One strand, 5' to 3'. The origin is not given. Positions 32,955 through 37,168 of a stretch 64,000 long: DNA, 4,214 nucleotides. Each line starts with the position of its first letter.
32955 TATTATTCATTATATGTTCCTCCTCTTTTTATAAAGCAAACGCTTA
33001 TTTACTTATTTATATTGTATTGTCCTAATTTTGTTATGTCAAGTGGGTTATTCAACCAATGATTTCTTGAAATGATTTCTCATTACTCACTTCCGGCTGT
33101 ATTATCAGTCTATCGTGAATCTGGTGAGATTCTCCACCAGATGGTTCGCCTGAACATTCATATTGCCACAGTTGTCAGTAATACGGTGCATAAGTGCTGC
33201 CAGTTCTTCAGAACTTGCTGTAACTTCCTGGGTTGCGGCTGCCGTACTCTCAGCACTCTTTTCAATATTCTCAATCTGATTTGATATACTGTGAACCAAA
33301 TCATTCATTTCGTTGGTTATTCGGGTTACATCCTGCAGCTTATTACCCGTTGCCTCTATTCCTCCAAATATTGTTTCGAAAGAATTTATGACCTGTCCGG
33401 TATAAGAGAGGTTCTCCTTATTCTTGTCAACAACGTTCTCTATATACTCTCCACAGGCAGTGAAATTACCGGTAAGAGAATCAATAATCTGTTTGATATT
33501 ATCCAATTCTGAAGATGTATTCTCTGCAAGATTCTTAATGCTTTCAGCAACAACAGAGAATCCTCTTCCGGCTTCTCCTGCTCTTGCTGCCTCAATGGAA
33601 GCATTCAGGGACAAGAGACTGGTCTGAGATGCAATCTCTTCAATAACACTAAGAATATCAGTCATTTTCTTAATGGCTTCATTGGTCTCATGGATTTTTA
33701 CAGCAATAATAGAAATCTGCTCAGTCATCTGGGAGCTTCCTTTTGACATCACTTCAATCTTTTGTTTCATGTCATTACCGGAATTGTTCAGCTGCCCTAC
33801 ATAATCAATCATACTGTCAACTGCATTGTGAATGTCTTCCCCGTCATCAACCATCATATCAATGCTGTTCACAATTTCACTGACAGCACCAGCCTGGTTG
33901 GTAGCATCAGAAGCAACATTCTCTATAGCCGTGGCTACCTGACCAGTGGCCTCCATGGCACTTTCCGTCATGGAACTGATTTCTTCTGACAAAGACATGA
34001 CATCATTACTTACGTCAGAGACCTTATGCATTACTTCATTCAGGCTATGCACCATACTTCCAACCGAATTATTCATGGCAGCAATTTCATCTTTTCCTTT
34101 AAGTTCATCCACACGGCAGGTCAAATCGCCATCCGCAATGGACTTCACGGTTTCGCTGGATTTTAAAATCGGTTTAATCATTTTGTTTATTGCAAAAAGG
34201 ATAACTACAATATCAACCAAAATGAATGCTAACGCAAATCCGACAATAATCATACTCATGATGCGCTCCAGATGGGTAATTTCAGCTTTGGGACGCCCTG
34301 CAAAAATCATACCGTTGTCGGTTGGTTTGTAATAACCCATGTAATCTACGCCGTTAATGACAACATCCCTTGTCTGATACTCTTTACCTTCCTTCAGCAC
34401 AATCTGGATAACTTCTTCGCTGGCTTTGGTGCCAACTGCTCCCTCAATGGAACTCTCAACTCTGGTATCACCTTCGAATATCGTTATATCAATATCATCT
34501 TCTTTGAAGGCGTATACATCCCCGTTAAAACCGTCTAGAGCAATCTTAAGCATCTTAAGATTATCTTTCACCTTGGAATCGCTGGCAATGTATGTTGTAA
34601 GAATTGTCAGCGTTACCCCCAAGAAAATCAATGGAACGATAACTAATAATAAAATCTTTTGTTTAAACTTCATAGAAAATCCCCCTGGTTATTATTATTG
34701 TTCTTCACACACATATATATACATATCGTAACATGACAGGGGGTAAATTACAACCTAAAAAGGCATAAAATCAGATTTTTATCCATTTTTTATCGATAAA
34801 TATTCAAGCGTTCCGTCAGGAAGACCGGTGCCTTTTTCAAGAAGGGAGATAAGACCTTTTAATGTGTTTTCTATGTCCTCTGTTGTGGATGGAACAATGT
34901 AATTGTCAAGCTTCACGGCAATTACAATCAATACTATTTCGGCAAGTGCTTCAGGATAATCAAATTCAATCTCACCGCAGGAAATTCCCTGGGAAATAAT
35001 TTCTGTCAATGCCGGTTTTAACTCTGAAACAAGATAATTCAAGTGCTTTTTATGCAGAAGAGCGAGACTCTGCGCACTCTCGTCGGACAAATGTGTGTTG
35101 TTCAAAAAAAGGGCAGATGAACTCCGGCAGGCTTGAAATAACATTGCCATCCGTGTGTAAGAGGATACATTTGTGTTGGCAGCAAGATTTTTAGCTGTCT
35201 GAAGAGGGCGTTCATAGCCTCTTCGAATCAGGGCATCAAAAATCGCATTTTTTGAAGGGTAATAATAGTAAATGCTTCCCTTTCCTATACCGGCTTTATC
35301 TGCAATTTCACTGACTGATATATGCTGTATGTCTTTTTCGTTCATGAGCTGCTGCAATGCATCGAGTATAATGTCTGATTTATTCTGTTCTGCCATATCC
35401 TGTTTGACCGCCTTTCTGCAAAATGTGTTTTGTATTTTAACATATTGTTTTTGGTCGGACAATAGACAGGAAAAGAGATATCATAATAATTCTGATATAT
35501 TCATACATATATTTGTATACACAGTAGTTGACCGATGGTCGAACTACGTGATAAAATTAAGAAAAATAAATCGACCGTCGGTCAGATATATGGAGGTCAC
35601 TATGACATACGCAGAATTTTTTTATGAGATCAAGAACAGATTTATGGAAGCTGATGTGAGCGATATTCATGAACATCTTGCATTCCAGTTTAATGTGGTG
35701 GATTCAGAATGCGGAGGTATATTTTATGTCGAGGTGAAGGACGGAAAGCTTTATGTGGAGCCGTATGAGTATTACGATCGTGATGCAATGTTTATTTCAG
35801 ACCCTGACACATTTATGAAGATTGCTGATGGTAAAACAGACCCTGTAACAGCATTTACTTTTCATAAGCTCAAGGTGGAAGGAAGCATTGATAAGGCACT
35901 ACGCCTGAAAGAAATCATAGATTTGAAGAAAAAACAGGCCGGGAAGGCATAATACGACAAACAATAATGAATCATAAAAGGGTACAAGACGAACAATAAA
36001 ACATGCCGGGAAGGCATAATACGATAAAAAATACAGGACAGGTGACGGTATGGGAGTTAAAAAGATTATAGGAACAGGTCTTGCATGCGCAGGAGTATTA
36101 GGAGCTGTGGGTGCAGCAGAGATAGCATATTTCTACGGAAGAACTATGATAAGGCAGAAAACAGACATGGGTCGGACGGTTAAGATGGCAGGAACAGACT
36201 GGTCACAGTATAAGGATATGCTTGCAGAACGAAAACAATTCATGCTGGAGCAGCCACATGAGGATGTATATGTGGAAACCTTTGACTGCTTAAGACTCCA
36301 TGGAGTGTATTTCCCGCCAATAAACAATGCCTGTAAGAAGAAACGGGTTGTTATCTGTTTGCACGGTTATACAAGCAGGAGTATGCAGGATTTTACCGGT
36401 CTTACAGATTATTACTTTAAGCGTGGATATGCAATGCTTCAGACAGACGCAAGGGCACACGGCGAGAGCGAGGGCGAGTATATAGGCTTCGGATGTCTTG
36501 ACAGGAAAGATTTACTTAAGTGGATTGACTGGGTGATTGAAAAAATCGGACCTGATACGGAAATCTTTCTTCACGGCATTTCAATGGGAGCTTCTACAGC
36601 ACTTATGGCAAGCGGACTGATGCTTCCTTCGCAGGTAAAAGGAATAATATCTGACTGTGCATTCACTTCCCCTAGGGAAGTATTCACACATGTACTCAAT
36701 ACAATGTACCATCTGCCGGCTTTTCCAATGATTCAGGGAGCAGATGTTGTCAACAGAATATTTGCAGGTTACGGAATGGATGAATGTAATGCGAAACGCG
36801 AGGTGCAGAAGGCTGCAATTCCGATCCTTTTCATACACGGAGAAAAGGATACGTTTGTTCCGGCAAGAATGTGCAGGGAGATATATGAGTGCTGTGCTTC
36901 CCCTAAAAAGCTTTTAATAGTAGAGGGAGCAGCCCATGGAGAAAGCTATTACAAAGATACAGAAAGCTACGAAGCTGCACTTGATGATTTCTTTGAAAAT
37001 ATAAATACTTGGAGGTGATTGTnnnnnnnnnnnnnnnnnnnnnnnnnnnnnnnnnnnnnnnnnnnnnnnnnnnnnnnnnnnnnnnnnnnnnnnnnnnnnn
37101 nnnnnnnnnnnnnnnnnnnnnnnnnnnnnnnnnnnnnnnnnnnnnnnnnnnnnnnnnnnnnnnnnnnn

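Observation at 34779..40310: Clostridial fatty-acid-amide-type biosynthetic cluster with unknown amine substrate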

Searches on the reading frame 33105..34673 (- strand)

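Call 3: search_protein_families(library=pfam, proteins=[window:33105-34673:-], max_evalue=0.01)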
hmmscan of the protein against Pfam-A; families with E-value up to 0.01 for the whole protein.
window:33105-34673:- (522 aa): 18 families
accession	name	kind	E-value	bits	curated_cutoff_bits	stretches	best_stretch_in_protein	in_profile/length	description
PF00015.26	MCPsignal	-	2.4e-31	109.3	34.6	1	326-472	24-170/172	Methyl-accepting chemotaxis protein (MCP) signalling domain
PF17202.10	sCache_3_3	-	1.8e-14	54.4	28.8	1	56-134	13-102/107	Single cache domain 3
PF00672.30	HAMP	-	1.1e-09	38.8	25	1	162-213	3-53/53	HAMP domain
PF06419.17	COG6_N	-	6.7e-06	26.7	27.4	0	266-325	23-82/114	Conserved oligomeric complex COG6, N-terminal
PF04108.17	ATG17_like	-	2.6e-05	24.3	43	1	313-490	118-280/355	Autophagy protein ATG17-like domain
PF07464.16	ApoLp-III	-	4.9e-05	23.9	36.3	1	377-492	22-140/146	Apolipophorin-III precursor (apoLp-III)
PF19111.5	DUF5798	-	0.00012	22.7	27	1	438-502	2-66/89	Family of unknown function (DUF5798)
PF08702.15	Fib_alpha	-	0.00017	22.3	29.9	0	219-315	31-127/143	Fibrinogen alpha/beta chain family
PF07889.17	DUF1664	-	0.00023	21.6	34.6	0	380-465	37-122/124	Protein of unknown function (DUF1664)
PF06103.16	DUF948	-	0.00031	21.3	37.2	0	433-494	25-87/89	Bacterial protein of unknown function (DUF948)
PF25450.1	Rab11-FIP3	-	0.00096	19.9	31.9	0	293-342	71-120/125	Rab11-FIP3-like domain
PF06009.19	Laminin_II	-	0.001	19.5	33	0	445-517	4-76/138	Laminin Domain II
PF04513.17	Baculo_PEP_C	-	0.0013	19.2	38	0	198-290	41-132/140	Baculovirus polyhedron envelope protein, PEP, C terminus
PF11887.13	Mce4_CUP1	-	0.0016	18.6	32.6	0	442-501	59-118/222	Cholesterol uptake porter CUP1 of Mce4, putative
PF09969.14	DUF2203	-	0.0043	18.2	24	0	445-501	11-72/122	Uncharacterized conserved protein (DUF2203)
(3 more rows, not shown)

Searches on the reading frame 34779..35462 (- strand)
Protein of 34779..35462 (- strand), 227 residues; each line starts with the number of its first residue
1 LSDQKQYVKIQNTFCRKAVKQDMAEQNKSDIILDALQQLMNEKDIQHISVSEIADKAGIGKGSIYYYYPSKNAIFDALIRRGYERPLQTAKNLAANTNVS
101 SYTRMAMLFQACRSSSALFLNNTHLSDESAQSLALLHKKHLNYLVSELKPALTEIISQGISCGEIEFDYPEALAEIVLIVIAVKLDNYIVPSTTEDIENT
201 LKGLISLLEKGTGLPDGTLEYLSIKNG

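Call 3: search_protein_families(library=pfam, proteins=[window:34779-35462:-], max_evalue=0.01)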
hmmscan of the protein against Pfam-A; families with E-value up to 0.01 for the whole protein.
window:34779-35462:- (227 aa): 2 families
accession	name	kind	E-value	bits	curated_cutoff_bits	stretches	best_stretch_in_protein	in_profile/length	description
PF00440.29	TetR_N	-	3.8e-13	49.4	24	1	32-78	1-47/47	Bacterial regulatory proteins, tetR family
PF21303.2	TetR_C_39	-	3.8e-05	24.6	27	1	130-199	15-84/92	Tetracyclin repressor-like, C-terminal domain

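Call 4: search_protein_families(library=ncbifam, proteins=[window:34779-35462:-], max_evalue=0.01)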
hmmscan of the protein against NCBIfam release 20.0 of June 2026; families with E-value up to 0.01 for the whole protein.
window:34779-35462:- (227 aa): 23 families
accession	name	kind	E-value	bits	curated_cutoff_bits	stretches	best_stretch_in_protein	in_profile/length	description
TIGR03384.1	betaine_BetI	equivalog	7e-09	35.6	201.3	1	22-115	4-95/189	choline-binding transcriptional repressor BetI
NF007015.0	PRK09480.1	equivalog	6.2e-08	32.4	120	1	22-104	5-86/197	nucleoid occlusion factor SlmA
NF051852.1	efflux_TF_MtrR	exception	6.4e-08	32.6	280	1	24-158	8-150/205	multidrug efflux system transcriptional repressor MtrR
NF058643.1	TranRegCurRPseudo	equivalog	6.7e-08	32.4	300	1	30-112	10-92/193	TetR family transcriptional repressor CurR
NF011584.0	PRK15008.1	equivalog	7.7e-08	32.4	230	1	16-87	7-78/212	HTH-type transcriptional regulator RutR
NF053878.1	FATransRegFadRBac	equivalog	3.1e-07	30.4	200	1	26-211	2-187/190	fatty acid metabolism transcriptional regulator FadR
NF007949.0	PRK10668.1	equivalog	7.3e-07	28.9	271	1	20-79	6-63/216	multidrug efflux transporter transcriptional repressor AcrR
TIGR03613.1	RutR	equivalog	1.1e-06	28.7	368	1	24-91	5-72/202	pyrimidine utilization regulatory protein R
NF041196.1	ScbR_bind_reg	equivalog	1.2e-06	28.9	150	1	31-129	10-110/191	ScbR family autoregulator-binding transcription factor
NF001978.0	PRK00767.1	equivalog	1.9e-06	27.8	118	1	22-112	5-94/197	transcriptional regulator BetI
NF037937.1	septum_RefZ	equivalog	2.1e-06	27.7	180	1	32-104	4-77/195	forespore capture DNA-binding protein RefZ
NF051457.1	acryl_TF_AcuR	equivalog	2.1e-06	27.2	247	1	20-113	10-103/204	acrylate utilization transcriptional regulator AcuR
NF053516.1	TranRepPrsAVib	equivalog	1.2e-05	25.2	300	1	26-122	5-100/208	TetR family transcriptional repressor PsrA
TIGR03968.1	mycofact_TetR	equivalog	1.8e-05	24.4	224.9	1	32-75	15-57/190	mycofactocin system transcriptional regulator MftR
TIGR02366.1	DHAK_reg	equivalog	0.00018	21.6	129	1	31-81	7-57/176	dihydroxyacetone kinase transcriptional activator DhaS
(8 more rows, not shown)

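Call 58: search_solved_structures(query=window:34779-35396:-, max_evalue=0.01)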
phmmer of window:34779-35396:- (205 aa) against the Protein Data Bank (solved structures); distinct sequences matched with E-value up to 0.01: 124 (the best 60 are shown).
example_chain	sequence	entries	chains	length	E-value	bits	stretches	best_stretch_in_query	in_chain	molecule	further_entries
5d18_A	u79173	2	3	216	6.5e-09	39.1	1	7-187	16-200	TetR family transcriptional regulator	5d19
6a4l_A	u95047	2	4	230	8.2e-09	38.8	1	7-187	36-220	TetR family transcriptional regulator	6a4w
9b7y_A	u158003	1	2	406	1.1e-08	38.4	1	10-79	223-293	Transcriptional repressor Mce3R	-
3b81_A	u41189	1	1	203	1.6e-08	37.8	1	23-183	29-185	Transcriptional regulator, AcrR family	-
3nrg_A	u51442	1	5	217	2.3e-07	34.1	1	6-171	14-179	TetR family transcriptional regulator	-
3f0c_A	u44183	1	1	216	3.8e-07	33.4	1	3-62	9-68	Transcriptional regulator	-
4me9_A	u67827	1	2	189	6.2e-07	32.7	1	4-104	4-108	Transcriptional regulator, TetR family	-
6g8h_CCC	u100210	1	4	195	2.5e-06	30.7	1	5-61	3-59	Transcriptional regulatory protein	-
6g87_A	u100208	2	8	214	2.8e-06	30.6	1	5-61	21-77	TetR/AcrR family transcriptional regulator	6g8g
6el2_A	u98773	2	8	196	3.2e-06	30.3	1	8-63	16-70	Transcriptional regulator TetR family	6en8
5mqq_A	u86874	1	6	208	3.3e-06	30.3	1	4-72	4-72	AmtR protein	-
5dy1_A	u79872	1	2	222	4e-06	30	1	4-72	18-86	TetR family transcriptional regulator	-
5dy0_A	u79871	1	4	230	4.4e-06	29.9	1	4-72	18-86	TetR family transcriptional regulator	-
5dxz_A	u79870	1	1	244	5.2e-06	29.7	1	4-72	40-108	TetR family transcriptional regulator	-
3dcf_A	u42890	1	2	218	6.2e-06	29.4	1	10-162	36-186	transcriptional regulator of the TetR/AcrR family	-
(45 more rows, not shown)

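Call 71: search_protein_families(library=pfam, proteins=[window:34779-35396:-], max_evalue=0.01)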
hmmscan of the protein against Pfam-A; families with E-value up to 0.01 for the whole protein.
window:34779-35396:- (205 aa): 2 families
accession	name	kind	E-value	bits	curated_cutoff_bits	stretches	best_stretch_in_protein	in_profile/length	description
PF00440.29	TetR_N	-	3.1e-13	49.7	24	1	10-56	1-47/47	Bacterial regulatory proteins, tetR family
PF21303.2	TetR_C_39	-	3.5e-05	24.7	27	1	108-177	15-84/92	Tetracyclin repressor-like, C-terminal domain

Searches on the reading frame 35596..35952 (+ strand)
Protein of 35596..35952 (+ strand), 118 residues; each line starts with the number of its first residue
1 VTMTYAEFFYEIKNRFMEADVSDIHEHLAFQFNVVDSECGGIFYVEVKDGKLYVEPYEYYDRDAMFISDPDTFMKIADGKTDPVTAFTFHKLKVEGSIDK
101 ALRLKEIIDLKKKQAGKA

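Call 3: search_protein_families(library=pfam, proteins=[window:35596-35952:+], max_evalue=0.01)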
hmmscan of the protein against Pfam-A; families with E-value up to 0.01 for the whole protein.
window:35596-35952:+ (118 aa): 2 families
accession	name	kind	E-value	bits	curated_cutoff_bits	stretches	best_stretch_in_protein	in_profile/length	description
PF02036.22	SCP2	-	9.3e-13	48.8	21.3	1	30-109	24-101/101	SCP-2 sterol transfer family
PF14864.11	Alkyl_sulf_C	-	0.0013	19.4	27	1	26-110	32-115/125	Alkyl sulfatase C-terminal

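Call 4: search_protein_families(library=ncbifam, proteins=[window:35596-35952:+], max_evalue=0.01)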
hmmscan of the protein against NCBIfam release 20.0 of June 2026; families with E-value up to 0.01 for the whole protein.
window:35596-35952:+ (118 aa): 1 family
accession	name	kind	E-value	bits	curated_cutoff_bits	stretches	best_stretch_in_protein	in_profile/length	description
NF047962.3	SCP2_dom_UbiT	equivalog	5.8e-07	29.9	46.9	1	9-109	17-114/120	ubiquinone anaerobic biosynthesis accessory factor UbiT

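Call 61: search_solved_structures(query=window:35602-35952:+, max_evalue=0.1)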
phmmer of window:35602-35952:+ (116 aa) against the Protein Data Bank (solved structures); distinct sequences matched with E-value up to 0.1: 14.
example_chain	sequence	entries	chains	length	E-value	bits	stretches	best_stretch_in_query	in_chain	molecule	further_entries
3bn8_A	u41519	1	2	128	8.2e-06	29.6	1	20-106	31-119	Putative sterol carrier protein 2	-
3cnu_A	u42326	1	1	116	1.2e-05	29.1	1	21-106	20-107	Predicted coding region AF_1534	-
2c0l_B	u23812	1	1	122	5e-05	27.1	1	27-105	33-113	NONSPECIFIC LIPID-TRANSFER PROTEIN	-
1qnd_A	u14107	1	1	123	5.1e-05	27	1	27-105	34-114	NONSPECIFIC LIPID-TRANSFER PROTEIN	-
1c44_A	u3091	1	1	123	0.0002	25.2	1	27-105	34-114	PROTEIN (STEROL CARRIER PROTEIN 2)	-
1ikt_A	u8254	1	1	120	0.0004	24.2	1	25-106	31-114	ESTRADIOL 17 BETA-DEHYDROGENASE 4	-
6z1x_A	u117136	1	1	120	0.0004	24.2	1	25-106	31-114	Peroxisomal multifunctional enzyme type 2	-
6z1w_A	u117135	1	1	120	0.00056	23.7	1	25-106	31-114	Peroxisomal multifunctional enzyme type 2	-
8af2_A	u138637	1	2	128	0.00059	23.6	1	25-106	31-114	Enoyl-CoA hydratase 2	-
4uei_A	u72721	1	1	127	0.00083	23.1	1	9-115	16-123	STEROL CARRIER PROTEIN 2/3-OXOACYL-COA THIOLASE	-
8af3_A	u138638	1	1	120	0.00093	23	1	25-103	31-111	Enoyl-CoA hydratase 2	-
4jgx_A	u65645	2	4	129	0.062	17.1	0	59-106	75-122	Fatty acid-binding protein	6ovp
5f8s_A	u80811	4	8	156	0.078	16.8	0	20-55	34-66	GalNAc/Gal-specific lectin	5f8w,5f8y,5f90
5duy_A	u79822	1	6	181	0.098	16.5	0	20-55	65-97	GalNAc/Gal-specific lectin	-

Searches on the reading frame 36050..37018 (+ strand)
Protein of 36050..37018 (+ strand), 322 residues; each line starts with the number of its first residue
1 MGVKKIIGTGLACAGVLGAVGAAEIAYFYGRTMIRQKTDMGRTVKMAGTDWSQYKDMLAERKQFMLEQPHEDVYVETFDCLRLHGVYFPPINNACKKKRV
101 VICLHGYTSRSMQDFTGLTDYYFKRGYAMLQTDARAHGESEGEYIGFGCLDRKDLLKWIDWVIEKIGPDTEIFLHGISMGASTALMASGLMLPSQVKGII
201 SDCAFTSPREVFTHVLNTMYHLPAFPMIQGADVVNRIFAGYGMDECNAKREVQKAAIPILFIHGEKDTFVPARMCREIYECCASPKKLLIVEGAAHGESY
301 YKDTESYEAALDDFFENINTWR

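Call 3: search_protein_families(library=pfam, proteins=[window:36050-37018:+], max_evalue=0.01)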
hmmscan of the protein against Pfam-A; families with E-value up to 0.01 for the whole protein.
window:36050-37018:+ (322 aa): 12 families
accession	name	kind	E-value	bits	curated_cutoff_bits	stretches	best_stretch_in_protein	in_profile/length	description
PF12146.15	Hydrolase_4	-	1.2e-17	64.5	27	2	97-210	3-115/239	Serine aminopeptidase, S33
PF00561.26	Abhydrolase_1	-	2.3e-12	47.5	25.8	1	100-210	2-111/245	alpha/beta hydrolase fold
PF02129.25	Peptidase_S15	-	4.7e-10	40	23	1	101-210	46-134/262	X-Pro dipeptidyl-peptidase (S15 family)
PF02230.22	Abhydrolase_2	-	9.3e-07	29.3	23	0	158-226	93-161/217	Phospholipase/Carboxylesterase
PF03959.19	FSH1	-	1.5e-06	28.4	21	1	238-293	140-197/211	Serine hydrolase (FSH1)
PF20434.5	BD-FAE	-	4.7e-06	26.7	26.8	0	93-188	8-107/215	BD-FAE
PF00326.27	Peptidase_S9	-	2e-05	24.7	22.6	1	125-317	13-208/213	Prolyl oligopeptidase family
PF12697.13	Abhydrolase_6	-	2.4e-05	25.5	26.3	1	101-214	1-94/217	Alpha/beta hydrolase family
PF02273.21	Acyl_transf_2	-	6.6e-05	22.7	20.3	1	88-165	20-98/294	Acyl transferase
PF01738.24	DLH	-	0.00057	20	21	1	228-309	115-199/217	Dienelactone hydrolase family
PF08386.16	Abhydrolase_4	-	0.00086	19.8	21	1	250-317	28-93/103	TAP-like protein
PF20408.4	Abhydrolase_11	-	0.0036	17.5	27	0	250-298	121-167/193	Alpha/beta hydrolase domain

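Call 4: search_protein_families(library=ncbifam, proteins=[window:36050-37018:+], max_evalue=0.01)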
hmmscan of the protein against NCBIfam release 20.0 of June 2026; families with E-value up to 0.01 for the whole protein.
window:36050-37018:+ (322 aa): 16 families
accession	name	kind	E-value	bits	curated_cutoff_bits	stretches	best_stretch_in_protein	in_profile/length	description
NF047920.1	lactonase_UilS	equivalog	5.7e-13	49.2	400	1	95-217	21-143/285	UilS family quorum-quenching N-acyl-homoserine lactonase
TIGR03695.1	menH_SHCHC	equivalog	1e-09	38.2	208.55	1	98-200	2-100/252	2-succinyl-6-hydroxy-2,4-cyclohexadiene-1-carboxylate synthase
TIGR02427.1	protocat_pcaD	equivalog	1.8e-06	27.5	255.85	1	247-315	184-250/251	3-oxoadipate enol-lactonase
TIGR00976.1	CocE_NonD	subfamily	2.7e-06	26.7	66.3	1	112-201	40-127/550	CocE/NonD family hydrolase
TIGR01738.1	bioH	equivalog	4e-06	26.6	206.95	1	244-314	176-244/245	pimeloyl-ACP methyl ester esterase BioH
NF010127.0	PRK13604.1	equivalog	9.1e-05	21.9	529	1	88-165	27-105/307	acyl transferase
NF050089.1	i_nPHAscl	equivalog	0.00012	21.3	300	1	249-297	223-271/288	intracellular short-chain-length polyhydroxyalkanoate depolymerase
NF052253.1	transferase_LuxD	equivalog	0.00017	21.1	420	1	88-165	19-97/293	fatty acid reductase transferase subunit LuxD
NF008340.0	PRK11126.1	equivalog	0.00032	20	261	1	96-200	12-108/255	2-succinyl-6-hydroxy-2,4-cyclohexadiene-1-carboxylate synthase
NF051487.1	bifunc_PcaCD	exception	0.00047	19.3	430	0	242-316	340-412/413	bifunctional 4-carboxymuconolactone decarboxylase/3-oxoadipate enol-lactonase PcaCD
TIGR01250.1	pro_imino_pep_2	subfamily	0.00066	19.3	167.65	0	245-315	220-287/288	proline iminopeptidase-family hydrolase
TIGR03100.1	hydr1_PEP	hypoth_equivalog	0.0007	19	168.45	1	93-200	22-128/274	hydrolase 1, exosortase A system-associated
NF011457.0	PRK14875.1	equivalog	0.0014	17.7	307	0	240-279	299-338/372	acetoin dehydrogenase dihydrolipoyllysine-residue acetyltransferase subunit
NF007857.0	PRK10566.1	equivalog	0.0021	17.9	201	0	172-279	109-209/249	esterase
NF051488.1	bifunc_PcaDC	exception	0.0024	17.1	390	0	244-316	181-251/375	bifunctional 3-oxoadipate enol-lactonase/4-carboxymuconolactone decarboxylase PcaDC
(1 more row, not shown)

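Call 32: search_solved_structures(query=window:36050-37018:+, max_evalue=0.001, show_alignments=1)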
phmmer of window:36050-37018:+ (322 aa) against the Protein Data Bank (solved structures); distinct sequences matched with E-value up to 0.001: 17.
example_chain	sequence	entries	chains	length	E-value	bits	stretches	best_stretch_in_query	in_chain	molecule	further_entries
5g59_A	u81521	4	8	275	1.8e-12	50.2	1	69-314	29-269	ESTERASE | Uncharacterized protein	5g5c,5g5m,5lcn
7wwh_A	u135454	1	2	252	5.5e-10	42.1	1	81-298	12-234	Alpha/beta hydrolase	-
9pjb_A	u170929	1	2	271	8.1e-08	34.9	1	82-305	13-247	MHETase MHT043-5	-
8ftp_A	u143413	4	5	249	4.5e-07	32.5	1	97-304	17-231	Alpha/beta fold hydrolase | Fluorophosphonate-binding serine hydrolase H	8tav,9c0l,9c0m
3bdi_A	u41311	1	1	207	4.6e-07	32.5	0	97-201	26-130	Uncharacterized protein Ta0194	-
2wtm_A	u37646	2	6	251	7.2e-07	31.8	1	79-299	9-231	EST1E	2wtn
8b4u_A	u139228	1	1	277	5.7e-06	28.9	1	93-299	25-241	Alpha/beta hydrolase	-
6imp_A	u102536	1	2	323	1.4e-05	27.6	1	96-206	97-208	RTX toxin RtxA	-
6ii2_A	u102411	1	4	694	5.4e-05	25.7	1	97-205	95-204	Putative RTX-toxin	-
9w30_A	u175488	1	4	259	6.6e-05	25.4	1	80-296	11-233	Alpha/beta superfamily hydrolase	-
7qjm_A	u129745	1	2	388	0.00023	23.6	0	81-190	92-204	alpha/beta-hydrolase (202)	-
6qe2_A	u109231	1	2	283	0.00025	23.5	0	101-203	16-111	Monoacylglycerol lipase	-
3pf8_A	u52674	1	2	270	0.00033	23.1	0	100-319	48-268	Cinnamoyl esterase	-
7e0n_A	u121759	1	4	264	0.00046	22.6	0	101-186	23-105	Thermostable monoacylglycerol lipase,Lipase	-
3pf9_A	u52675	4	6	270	0.00087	21.7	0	100-319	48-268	Cinnamoyl esterase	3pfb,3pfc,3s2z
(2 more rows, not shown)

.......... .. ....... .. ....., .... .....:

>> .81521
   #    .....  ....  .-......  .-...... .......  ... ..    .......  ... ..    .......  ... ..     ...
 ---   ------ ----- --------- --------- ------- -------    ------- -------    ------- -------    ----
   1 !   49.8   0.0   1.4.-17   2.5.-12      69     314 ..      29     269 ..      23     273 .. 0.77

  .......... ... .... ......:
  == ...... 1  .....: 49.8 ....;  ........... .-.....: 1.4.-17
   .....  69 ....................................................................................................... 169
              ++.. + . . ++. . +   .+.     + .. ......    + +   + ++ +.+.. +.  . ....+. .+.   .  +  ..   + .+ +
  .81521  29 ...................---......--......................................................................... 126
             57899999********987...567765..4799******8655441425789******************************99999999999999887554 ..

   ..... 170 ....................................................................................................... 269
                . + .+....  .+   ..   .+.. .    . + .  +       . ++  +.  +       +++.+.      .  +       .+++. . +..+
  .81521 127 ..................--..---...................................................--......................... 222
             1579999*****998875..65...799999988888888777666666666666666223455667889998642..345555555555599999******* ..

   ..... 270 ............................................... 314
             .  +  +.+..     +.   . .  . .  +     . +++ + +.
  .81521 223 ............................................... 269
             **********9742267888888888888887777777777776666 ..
